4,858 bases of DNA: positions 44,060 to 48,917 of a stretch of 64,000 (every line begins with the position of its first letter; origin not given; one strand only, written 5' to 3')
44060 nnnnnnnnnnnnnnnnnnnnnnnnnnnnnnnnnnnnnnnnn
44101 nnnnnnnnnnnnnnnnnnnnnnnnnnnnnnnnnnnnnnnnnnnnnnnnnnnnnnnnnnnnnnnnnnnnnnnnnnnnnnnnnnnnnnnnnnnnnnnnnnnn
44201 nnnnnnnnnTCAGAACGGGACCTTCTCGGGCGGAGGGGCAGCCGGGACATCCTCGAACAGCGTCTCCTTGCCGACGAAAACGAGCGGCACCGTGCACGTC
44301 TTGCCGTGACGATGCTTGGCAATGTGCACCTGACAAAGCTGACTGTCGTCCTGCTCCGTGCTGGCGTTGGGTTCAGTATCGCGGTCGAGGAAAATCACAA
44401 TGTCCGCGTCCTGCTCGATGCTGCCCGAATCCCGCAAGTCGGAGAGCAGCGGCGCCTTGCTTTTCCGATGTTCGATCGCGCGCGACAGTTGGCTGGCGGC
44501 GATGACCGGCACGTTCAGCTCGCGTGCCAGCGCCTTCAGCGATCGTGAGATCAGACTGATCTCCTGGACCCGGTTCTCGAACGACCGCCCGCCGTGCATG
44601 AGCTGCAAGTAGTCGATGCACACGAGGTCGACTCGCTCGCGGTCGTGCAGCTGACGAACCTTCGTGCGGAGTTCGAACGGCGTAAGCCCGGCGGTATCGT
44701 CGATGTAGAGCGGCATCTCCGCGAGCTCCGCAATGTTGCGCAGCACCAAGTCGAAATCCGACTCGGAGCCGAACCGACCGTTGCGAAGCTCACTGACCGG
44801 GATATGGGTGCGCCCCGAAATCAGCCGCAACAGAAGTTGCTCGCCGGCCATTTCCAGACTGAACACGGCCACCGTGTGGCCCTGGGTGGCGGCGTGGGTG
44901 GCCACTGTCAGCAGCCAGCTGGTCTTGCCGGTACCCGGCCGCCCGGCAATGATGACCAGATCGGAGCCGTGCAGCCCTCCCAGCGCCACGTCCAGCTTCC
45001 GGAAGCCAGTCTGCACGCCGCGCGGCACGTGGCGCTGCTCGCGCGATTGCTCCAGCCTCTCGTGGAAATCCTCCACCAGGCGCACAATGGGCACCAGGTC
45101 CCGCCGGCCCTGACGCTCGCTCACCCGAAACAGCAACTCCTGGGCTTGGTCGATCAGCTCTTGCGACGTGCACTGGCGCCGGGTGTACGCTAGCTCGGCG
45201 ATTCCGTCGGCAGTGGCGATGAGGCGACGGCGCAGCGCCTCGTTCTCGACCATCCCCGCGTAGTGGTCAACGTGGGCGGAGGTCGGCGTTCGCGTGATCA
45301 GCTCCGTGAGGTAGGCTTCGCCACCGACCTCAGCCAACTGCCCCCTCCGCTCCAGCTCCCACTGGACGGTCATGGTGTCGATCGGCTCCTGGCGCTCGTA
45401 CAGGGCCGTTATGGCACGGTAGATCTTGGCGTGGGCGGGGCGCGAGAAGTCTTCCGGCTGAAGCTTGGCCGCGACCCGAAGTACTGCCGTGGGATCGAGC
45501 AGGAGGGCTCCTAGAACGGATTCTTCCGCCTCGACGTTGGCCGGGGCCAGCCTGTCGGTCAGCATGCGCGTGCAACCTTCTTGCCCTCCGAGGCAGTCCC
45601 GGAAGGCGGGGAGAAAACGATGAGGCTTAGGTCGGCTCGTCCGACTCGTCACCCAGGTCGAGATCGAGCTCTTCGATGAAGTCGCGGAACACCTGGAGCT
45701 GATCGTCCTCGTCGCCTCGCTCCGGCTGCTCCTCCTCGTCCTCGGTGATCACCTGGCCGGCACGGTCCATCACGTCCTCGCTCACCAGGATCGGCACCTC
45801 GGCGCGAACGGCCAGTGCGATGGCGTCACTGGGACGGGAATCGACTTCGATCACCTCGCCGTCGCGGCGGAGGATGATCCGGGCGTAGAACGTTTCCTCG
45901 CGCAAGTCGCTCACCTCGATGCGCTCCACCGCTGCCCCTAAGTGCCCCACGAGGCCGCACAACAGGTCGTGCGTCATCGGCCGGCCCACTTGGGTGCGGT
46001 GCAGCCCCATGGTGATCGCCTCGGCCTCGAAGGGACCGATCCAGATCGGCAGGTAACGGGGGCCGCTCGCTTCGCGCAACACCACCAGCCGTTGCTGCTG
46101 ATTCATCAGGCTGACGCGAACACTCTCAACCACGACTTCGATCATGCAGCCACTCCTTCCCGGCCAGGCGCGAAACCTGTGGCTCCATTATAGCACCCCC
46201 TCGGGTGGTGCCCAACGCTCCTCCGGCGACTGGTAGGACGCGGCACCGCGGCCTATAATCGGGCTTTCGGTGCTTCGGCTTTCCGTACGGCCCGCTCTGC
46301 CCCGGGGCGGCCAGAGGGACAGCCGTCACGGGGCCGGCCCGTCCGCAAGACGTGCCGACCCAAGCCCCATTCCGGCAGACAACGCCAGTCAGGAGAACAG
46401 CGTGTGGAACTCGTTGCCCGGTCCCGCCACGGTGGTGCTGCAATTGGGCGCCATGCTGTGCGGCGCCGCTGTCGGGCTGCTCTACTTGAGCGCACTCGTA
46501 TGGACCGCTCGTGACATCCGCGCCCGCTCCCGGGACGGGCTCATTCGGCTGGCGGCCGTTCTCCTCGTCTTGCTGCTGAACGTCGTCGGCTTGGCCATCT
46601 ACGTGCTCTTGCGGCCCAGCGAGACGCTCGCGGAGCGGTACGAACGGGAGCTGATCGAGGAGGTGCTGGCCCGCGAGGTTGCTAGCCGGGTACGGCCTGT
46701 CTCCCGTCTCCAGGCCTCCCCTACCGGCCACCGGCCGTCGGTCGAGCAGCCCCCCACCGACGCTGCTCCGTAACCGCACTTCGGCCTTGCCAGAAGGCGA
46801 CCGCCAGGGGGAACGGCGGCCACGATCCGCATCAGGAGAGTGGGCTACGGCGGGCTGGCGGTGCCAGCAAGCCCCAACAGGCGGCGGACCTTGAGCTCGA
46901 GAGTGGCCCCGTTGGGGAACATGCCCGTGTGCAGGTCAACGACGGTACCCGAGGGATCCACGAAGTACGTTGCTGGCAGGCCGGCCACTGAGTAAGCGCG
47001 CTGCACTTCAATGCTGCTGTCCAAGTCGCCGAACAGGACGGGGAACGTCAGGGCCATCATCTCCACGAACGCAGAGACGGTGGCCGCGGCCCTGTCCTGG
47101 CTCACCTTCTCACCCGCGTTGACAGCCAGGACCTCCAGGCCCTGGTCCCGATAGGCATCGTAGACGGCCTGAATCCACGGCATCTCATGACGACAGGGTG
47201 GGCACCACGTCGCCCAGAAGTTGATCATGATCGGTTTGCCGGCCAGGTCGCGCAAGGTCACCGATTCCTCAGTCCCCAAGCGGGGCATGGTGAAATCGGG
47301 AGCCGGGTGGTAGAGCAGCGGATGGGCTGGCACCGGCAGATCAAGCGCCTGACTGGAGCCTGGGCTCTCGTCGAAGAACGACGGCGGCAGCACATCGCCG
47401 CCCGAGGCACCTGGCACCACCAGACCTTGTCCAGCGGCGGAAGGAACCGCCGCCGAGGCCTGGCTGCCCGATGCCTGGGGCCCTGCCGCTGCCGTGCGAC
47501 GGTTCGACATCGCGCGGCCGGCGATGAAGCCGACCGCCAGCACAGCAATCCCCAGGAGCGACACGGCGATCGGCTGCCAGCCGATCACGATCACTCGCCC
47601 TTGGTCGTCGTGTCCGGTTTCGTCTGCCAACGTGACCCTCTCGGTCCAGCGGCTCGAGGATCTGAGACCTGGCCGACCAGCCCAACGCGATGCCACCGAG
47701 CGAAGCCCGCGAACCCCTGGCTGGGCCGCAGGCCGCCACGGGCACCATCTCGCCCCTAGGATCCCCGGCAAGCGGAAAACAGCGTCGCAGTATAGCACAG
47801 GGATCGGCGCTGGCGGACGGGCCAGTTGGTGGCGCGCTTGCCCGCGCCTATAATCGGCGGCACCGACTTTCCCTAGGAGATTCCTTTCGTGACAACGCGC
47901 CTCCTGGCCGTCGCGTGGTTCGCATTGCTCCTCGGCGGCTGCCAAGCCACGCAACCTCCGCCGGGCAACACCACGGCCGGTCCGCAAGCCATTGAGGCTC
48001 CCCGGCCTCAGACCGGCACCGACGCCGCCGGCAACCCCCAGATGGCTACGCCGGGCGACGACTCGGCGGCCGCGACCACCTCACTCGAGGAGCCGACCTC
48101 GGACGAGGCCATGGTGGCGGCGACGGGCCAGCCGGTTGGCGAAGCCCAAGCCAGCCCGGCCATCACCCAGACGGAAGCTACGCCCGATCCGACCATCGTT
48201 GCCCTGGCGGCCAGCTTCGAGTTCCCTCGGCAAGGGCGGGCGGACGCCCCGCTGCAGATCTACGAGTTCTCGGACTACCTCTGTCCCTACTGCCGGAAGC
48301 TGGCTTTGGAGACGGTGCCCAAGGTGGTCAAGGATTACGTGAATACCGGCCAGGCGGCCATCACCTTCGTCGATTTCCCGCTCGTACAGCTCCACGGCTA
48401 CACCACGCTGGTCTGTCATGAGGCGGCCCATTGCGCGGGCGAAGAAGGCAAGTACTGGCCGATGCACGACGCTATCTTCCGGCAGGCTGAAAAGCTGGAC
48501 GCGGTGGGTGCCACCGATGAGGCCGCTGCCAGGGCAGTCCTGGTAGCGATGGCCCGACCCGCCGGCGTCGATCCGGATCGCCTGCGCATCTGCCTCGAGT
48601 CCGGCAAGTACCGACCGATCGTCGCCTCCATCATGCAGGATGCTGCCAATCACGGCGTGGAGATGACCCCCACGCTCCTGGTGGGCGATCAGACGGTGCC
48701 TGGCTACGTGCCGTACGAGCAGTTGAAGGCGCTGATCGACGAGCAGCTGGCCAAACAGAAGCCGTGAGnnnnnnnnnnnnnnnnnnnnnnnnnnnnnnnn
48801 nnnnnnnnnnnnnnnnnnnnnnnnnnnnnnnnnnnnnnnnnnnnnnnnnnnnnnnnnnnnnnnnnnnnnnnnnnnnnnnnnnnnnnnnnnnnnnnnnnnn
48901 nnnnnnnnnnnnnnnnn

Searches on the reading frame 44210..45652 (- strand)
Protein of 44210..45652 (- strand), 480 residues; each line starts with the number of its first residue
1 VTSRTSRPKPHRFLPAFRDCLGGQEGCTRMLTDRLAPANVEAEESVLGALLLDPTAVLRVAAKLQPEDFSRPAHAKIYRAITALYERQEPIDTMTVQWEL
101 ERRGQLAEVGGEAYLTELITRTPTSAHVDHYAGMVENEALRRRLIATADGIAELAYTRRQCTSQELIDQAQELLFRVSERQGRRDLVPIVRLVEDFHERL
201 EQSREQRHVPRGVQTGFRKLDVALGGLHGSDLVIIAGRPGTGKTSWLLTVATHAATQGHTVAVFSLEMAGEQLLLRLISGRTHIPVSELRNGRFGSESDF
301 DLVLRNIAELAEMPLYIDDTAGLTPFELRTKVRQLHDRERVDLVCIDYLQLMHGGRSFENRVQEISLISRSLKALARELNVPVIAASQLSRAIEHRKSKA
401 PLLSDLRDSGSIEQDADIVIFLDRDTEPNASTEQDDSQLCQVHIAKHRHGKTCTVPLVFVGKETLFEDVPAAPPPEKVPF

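Call 7: search_protein_families(library=pfam, proteins=[window:44210-45652:-], max_evalue=0.001)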
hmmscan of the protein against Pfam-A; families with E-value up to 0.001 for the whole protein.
window:44210-45652:- (480 aa): 5 families
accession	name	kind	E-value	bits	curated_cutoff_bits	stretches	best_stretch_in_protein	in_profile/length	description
PF03796.21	DnaB_C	-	9.4e-91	304.2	27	1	212-468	1-255/255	DnaB-like helicase C terminal domain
PF00772.26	DnaB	-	6.8e-35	119.7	23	1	37-136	3-102/103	DnaB-like helicase N terminal domain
PF13481.12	AAA_25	-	2.9e-14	53.6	27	1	212-388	14-189/195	AAA domain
PF13604.12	AAA_30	-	0.00038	20.7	27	1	231-268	19-56/191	AAA domain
PF06745.19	ATPase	-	0.00066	19.6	26.6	0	213-273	1-63/231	KaiC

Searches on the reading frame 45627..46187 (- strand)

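Call 7: search_protein_families(library=pfam, proteins=[window:45627-46187:-], max_evalue=0.001)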
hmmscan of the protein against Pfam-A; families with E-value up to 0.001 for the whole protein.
window:45627-46187:- (186 aa): 1 family
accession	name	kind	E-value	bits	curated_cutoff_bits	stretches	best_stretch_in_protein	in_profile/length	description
PF02577.19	BFN_dom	-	1.3e-40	138.1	27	1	35-146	1-110/112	Bifunctional nuclease domain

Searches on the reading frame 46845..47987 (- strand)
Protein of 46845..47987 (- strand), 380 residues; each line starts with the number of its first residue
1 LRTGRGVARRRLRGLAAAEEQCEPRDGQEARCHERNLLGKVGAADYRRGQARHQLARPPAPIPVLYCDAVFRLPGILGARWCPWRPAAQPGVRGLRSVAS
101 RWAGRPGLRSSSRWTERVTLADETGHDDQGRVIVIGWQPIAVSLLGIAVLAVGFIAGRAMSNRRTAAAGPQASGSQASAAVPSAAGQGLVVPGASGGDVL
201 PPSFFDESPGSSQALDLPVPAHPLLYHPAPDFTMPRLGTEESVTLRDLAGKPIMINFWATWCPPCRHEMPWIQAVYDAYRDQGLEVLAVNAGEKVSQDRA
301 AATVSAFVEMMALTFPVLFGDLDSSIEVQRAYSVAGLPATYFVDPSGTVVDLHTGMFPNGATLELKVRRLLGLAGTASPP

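Call 8: search_protein_families(library=pfam, proteins=[window:46845-47987:-], max_evalue=0.001)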
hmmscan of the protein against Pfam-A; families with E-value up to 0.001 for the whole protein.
window:46845-47987:- (380 aa): 5 families
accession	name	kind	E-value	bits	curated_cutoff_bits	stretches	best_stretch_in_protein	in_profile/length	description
PF00578.27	AhpC-TSA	-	1.6e-25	89.9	26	1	227-350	3-122/124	AhpC/TSA family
PF08534.16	Redoxin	-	2.1e-20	73.4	26.6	1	228-359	5-138/148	Redoxin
PF13905.12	Thioredoxin_8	-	1.1e-09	38.9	27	1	250-349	1-94/94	Thioredoxin-like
PF00085.26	Thioredoxin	-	4.5e-08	33.5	23.5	1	250-294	18-61/103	Thioredoxin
PF13098.12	Thioredoxin_2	-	3.5e-06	27.7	27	1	249-359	4-97/104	Thioredoxin-like domain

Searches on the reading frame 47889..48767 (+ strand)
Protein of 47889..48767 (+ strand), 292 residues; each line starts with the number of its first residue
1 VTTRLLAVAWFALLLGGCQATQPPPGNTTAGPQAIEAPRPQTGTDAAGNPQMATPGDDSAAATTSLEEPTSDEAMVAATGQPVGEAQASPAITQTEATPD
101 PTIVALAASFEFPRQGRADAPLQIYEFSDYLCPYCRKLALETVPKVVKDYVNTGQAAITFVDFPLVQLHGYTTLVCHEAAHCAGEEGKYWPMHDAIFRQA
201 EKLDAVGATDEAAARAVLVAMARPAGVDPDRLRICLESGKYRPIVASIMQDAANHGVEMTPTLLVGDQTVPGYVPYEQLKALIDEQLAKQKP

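Call 8: search_protein_families(library=pfam, proteins=[window:47889-48767:+], max_evalue=0.001)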
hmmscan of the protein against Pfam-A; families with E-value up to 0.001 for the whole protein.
window:47889-48767:+ (292 aa): 3 families
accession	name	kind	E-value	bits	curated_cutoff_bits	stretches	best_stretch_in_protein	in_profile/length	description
PF13462.12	Thioredoxin_4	-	2e-28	100.1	23.2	1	115-285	8-165/165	Thioredoxin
PF01323.26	DSBA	-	2.6e-13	50.6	25.6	1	123-283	1-190/191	DSBA-like thioredoxin domain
PF13098.12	Thioredoxin_2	-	1.1e-06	29.4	27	1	124-282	9-103/104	Thioredoxin-like domain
